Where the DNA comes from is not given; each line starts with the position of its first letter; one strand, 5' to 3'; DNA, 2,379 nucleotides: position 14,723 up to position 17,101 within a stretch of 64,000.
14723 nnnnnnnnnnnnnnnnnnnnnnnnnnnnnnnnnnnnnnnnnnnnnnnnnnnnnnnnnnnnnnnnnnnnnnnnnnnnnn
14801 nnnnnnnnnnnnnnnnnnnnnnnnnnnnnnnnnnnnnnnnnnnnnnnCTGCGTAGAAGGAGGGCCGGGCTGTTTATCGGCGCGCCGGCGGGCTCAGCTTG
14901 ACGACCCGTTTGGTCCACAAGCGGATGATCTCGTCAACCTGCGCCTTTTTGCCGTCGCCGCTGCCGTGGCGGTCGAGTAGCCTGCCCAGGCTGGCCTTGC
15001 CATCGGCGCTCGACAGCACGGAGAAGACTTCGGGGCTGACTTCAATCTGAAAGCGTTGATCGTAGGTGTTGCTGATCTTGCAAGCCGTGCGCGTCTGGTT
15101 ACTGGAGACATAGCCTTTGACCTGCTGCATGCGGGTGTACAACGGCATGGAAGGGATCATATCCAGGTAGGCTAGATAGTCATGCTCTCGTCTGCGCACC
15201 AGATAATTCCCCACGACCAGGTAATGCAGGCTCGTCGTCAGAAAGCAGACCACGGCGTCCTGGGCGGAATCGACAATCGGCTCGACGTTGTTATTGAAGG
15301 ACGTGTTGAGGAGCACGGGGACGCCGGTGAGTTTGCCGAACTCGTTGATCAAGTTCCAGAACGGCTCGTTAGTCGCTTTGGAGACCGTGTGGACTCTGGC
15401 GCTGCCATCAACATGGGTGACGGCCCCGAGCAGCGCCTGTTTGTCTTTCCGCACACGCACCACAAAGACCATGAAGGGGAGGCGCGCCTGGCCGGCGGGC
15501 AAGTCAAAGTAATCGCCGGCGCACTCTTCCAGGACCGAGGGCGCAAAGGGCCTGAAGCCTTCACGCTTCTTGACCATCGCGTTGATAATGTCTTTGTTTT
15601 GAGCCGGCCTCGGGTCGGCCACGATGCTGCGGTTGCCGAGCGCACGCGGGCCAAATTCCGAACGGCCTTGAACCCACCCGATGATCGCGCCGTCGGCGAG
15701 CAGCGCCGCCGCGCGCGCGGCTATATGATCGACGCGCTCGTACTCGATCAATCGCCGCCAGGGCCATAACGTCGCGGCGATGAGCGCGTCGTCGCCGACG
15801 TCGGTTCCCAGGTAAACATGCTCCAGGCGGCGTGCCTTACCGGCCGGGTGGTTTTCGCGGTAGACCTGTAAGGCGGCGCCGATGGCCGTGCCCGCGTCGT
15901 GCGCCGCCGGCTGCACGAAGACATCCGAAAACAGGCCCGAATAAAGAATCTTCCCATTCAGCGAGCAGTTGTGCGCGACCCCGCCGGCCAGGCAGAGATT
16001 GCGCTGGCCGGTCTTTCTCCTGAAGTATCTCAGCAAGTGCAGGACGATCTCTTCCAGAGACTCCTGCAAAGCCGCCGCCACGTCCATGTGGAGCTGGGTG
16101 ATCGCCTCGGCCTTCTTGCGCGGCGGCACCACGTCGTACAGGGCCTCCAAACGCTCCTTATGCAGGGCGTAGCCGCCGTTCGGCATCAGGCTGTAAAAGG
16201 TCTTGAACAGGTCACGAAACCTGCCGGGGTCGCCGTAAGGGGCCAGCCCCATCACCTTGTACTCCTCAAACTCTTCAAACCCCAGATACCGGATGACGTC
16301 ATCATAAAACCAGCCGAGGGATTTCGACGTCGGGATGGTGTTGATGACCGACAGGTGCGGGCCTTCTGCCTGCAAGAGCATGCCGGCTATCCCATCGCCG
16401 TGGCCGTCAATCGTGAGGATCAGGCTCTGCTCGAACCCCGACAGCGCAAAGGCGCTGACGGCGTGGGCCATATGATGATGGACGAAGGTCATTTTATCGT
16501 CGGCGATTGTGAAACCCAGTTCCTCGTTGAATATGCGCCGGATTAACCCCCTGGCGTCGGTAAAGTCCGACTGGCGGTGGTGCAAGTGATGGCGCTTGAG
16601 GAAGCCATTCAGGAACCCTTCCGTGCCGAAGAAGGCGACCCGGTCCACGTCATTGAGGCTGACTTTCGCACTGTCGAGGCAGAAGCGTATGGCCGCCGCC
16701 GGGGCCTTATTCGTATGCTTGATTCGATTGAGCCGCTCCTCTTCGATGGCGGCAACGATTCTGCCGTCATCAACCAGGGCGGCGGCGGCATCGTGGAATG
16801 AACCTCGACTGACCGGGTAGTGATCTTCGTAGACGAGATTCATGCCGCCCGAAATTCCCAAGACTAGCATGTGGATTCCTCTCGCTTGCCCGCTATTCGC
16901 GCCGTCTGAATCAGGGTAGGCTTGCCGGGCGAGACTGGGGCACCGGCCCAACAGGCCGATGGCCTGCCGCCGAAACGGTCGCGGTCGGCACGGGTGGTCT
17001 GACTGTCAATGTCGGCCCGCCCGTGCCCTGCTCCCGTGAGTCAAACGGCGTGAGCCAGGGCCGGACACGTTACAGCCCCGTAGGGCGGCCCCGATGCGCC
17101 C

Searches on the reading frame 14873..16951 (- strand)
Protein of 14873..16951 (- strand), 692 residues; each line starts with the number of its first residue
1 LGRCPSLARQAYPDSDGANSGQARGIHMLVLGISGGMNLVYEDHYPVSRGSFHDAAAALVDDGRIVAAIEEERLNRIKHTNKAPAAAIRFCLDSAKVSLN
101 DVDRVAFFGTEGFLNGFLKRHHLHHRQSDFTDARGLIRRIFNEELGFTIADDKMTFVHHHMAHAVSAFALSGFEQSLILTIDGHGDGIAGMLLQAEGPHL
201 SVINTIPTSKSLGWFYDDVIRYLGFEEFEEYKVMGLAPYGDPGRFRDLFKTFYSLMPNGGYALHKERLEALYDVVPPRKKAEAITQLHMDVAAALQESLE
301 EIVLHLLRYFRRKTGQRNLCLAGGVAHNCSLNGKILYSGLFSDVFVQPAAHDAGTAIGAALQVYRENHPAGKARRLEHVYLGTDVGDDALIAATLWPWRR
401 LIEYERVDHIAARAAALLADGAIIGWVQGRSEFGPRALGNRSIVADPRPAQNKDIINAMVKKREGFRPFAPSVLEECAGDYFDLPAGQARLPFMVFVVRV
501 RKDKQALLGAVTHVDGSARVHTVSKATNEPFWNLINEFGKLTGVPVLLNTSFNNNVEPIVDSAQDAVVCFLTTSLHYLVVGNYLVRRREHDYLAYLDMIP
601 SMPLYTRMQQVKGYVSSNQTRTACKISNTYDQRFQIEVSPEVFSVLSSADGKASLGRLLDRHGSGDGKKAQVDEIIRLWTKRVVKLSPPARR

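Call 4: search_protein_families(library=pfam, proteins=[window:14873-16951:-])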
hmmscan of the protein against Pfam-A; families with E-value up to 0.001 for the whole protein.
window:14873-16951:- (692 aa): 3 families
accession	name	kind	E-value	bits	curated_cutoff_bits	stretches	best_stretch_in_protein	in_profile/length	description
PF16861.10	Carbam_trans_C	-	6.1e-67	224.9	27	1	415-587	1-170/170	Carbamoyltransferase C-terminus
PF02543.21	Carbam_trans_N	-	5.2e-53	181.1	24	1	52-361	9-346/346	Carbamoyltransferase N-terminus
PF00814.31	TsaD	-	0.00019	21.7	24.8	0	157-334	87-236/264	tRNA N6-adenosine threonylcarbamoyltransferase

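Call 9: search_protein_families(library=ncbifam, proteins=[window:14873-16951:-])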
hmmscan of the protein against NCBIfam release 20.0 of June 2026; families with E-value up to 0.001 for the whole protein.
window:14873-16951:- (692 aa): 3 families
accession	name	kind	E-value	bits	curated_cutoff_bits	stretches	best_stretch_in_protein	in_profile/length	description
NF041651.1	nodul_NodU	equivalog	2.1e-48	165.5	1000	1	290-556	272-526/556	nodulation protein NodU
TIGR00143.1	hypF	equivalog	6.7e-05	21.2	466.1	0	153-196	468-513/741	carbamoyltransferase HypF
TIGR03723.1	T6A_TsaD_YgjD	equivalog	0.00059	19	296.1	0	281-334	225-278/314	tRNA (adenosine(37)-N6)-threonylcarbamoyltransferase complex transferase subunit TsaD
